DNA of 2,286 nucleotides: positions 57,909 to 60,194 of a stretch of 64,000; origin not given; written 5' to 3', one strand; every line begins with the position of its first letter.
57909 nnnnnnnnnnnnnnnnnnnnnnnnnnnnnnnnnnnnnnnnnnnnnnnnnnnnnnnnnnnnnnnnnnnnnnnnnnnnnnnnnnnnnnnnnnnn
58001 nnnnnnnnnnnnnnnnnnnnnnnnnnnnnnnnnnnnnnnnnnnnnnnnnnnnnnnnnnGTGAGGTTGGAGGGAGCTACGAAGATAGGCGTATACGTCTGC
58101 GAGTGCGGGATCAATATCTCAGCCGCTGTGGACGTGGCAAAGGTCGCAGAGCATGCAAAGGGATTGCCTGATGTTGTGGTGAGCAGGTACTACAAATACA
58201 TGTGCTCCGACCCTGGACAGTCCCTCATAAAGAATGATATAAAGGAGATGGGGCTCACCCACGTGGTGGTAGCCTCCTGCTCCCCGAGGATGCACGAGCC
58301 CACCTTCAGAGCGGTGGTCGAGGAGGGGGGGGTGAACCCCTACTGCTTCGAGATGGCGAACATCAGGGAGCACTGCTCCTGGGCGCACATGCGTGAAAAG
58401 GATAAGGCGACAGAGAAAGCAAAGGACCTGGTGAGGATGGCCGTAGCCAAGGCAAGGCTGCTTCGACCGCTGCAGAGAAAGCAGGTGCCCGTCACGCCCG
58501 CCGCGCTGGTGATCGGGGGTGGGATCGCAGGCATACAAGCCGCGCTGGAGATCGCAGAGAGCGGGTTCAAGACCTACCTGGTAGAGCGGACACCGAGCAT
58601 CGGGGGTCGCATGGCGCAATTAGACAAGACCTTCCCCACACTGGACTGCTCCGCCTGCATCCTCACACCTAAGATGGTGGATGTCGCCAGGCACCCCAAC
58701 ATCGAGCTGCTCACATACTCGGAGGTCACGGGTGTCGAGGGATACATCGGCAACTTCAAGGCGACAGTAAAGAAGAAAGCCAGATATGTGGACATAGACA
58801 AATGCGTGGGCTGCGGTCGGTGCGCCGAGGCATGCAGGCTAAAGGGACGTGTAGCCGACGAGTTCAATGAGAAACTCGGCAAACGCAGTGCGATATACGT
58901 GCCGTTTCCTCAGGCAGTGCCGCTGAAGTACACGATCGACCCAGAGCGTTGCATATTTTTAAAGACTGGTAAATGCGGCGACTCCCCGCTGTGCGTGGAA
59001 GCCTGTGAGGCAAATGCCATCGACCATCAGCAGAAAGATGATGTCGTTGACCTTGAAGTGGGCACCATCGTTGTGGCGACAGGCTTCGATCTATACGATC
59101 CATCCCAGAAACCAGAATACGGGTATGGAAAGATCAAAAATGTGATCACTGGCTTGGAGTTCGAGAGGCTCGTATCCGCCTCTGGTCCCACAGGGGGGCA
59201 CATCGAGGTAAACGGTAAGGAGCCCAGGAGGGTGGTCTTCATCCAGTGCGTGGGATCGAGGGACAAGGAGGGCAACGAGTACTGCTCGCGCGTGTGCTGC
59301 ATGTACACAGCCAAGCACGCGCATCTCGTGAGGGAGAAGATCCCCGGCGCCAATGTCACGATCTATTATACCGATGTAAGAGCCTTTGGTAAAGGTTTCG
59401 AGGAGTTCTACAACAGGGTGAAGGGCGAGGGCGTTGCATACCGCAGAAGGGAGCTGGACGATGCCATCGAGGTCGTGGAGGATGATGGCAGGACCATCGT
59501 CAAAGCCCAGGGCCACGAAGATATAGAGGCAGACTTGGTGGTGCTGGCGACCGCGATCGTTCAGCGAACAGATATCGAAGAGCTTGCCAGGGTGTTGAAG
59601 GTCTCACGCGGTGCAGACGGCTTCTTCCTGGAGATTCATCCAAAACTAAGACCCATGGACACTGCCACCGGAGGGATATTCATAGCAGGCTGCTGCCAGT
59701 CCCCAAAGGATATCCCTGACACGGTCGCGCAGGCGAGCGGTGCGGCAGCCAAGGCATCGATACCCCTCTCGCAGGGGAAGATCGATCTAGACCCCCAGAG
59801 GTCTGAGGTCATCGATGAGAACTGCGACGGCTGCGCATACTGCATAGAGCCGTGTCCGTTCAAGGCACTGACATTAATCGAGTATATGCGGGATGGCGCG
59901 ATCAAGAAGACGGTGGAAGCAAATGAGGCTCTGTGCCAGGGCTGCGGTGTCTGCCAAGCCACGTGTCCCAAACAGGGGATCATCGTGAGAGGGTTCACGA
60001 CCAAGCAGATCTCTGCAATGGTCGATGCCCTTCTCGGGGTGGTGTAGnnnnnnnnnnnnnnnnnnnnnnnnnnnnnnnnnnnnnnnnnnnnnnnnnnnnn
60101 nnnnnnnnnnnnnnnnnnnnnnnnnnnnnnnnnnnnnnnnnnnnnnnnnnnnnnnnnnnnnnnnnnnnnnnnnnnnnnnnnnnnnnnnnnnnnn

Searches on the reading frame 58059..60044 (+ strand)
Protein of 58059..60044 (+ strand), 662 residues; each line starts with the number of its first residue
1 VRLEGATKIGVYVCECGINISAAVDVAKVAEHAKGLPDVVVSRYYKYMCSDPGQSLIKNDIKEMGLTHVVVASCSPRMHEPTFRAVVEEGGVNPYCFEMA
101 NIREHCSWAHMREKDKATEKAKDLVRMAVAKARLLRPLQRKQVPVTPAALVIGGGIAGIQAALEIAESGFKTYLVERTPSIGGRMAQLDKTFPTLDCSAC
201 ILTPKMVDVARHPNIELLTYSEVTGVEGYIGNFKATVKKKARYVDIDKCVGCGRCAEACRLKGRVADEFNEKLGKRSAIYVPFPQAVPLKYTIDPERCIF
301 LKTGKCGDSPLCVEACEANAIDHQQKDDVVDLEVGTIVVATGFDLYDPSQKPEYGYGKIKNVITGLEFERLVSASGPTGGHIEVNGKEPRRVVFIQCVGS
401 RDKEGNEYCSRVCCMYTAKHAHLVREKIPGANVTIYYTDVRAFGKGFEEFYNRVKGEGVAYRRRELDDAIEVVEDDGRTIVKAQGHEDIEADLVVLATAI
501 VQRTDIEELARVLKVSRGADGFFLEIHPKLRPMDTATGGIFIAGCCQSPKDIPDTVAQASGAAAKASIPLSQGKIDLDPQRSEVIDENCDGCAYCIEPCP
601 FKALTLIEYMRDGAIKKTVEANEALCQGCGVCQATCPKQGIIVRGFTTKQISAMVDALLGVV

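Call 9: search_protein_families(library=pfam, proteins=[window:58059-60044:+], max_evalue=0.01)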
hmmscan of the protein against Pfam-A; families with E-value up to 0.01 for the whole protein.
window:58059-60044:+ (662 aa): 22 families
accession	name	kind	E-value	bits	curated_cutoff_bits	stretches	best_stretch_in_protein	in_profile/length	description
PF00037.32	Fer4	-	1.9e-12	46.9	21.1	2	243-259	2-18/24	4Fe-4S binding domain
PF12838.12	Fer4_7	-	7.3e-12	46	27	3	588-638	1-50/52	4Fe-4S dicluster domain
PF13237.11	Fer4_10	-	4.2e-10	39.8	25.5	3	620-649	3-33/53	4Fe-4S dicluster domain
PF07992.20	Pyr_redox_2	-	9.9e-10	38.7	26.1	1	150-243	4-84/291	Pyridine nucleotide-disulphide oxidoreductase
PF12831.13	FAD_oxidored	-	1.2e-08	35.1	27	1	150-186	3-39/416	FAD dependent oxidoreductase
PF12837.12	Fer4_6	-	1.5e-08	34.6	25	2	244-259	4-19/24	4Fe-4S binding domain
PF25160.1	LdpA_Fe-S-bd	-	5.3e-08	33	27.6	1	614-642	17-44/49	LdpA Fe-S cluster-binding domain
PF13450.12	NAD_binding_8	-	1.6e-06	28.8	21.9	1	151-201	1-51/68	NAD(P)-binding Rossmann-like domain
PF14697.11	Fer4_21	-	1.7e-06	28.5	35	1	577-604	28-57/59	4Fe-4S dicluster domain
PF00890.30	FAD_binding_2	-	3e-06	27.1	20.4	1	150-184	3-37/414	FAD binding domain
PF13187.11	Fer4_9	-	4.1e-06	27.2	27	1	588-639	1-50/52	4Fe-4S dicluster domain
PF01134.28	GIDA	-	2.8e-05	23.8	22.1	1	150-197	3-40/391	Glucose inhibited division protein A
PF01266.30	DAO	-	3.2e-05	24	27.9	1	150-182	3-35/353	FAD dependent oxidoreductase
PF13534.11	Fer4_17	-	0.00017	22.5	22.2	0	588-638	1-58/61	4Fe-4S dicluster domain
PF12797.12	Fer4_2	-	0.00025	21.2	24.5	1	242-259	3-20/22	4Fe-4S binding domain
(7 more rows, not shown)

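Call 51: search_protein_families(library=ncbifam, proteins=[window:58059-60044:+], max_evalue=0.00001)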
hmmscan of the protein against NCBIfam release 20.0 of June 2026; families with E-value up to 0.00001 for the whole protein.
window:58059-60044:+ (662 aa): 23 families
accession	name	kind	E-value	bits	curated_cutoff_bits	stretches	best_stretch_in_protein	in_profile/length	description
NF040770.1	hetero_SS_HdrA2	exception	1.3e-251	837.1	1100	1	8-659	1-641/777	CoB-CoM heterodisulfide reductase HdrA2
NF041778.1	hetero_SS_HdrA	equivalog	4e-186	620.2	1400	1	6-659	5-651/771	ferredoxin:CoB-CoM heterodisulfide reductase subunit HdrA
NF041891.1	hdrA_Methbact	equivalog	2.5e-166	555.1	1300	1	8-659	2-636/762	ferredoxin:CoB-CoM heterodisulfide reductase subunit HdrA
NF042909.1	FMH_DH_FwdF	exception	1.9e-10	40.3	375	1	585-644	255-314/336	tungsten-dependent formylmethanofuran dehydrogenase subunit FwdF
NF009410.0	PRK12771.1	subfamily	2.2e-09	36.5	516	0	139-185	131-177/566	NAD(P)-binding protein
TIGR02700.1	flavo_MJ0208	hypoth_equivalog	1.1e-08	34.6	251.35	1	582-645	143-197/234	dihydromethanopterin reductase (acceptor)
TIGR01971.1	NuoI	subfamily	1.6e-08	34.2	113.05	1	585-642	40-99/121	NADH-quinone oxidoreductase, chain I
TIGR03467.1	HpnE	equivalog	1.7e-08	34.3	283.05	1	150-187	2-39/430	hydroxysqualene dehydroxylase HpnE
NF004537.0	PRK05888.1-3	equivalog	2.9e-08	33.5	163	0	242-322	62-131/204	NADH-quinone oxidoreductase subunit NuoI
TIGR02179.1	PorD_KorD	subfamily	1.9e-07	31.1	60.05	0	584-641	22-72/78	2-oxoacid:acceptor oxidoreductase, delta subunit, pyruvate/2-ketoisovalerate family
NF040864.1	HgcB_ferredoxin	equivalog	2.1e-07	30.7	99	0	585-644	12-64/93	mercury methylation ferredoxin HgcB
TIGR02734.1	crtI_fam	subfamily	2.3e-07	29.9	238.1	1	149-207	1-60/504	phytoene desaturase family protein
NF045637.1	carotdesatCrtDProt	equivalog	2.9e-07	29.4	580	1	150-206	2-58/485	1-hydroxycarotenoid 3,4-desaturase CrtD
NF006183.0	PRK08318.1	equivalog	3.7e-07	29.2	335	0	557-645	313-398/422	NAD-dependent dihydropyrimidine dehydrogenase subunit PreA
TIGR03149.1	cyt_nit_nrfC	equivalog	4.5e-07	29.4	377.6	0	234-335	33-125/225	cytochrome c nitrite reductase Fe-S protein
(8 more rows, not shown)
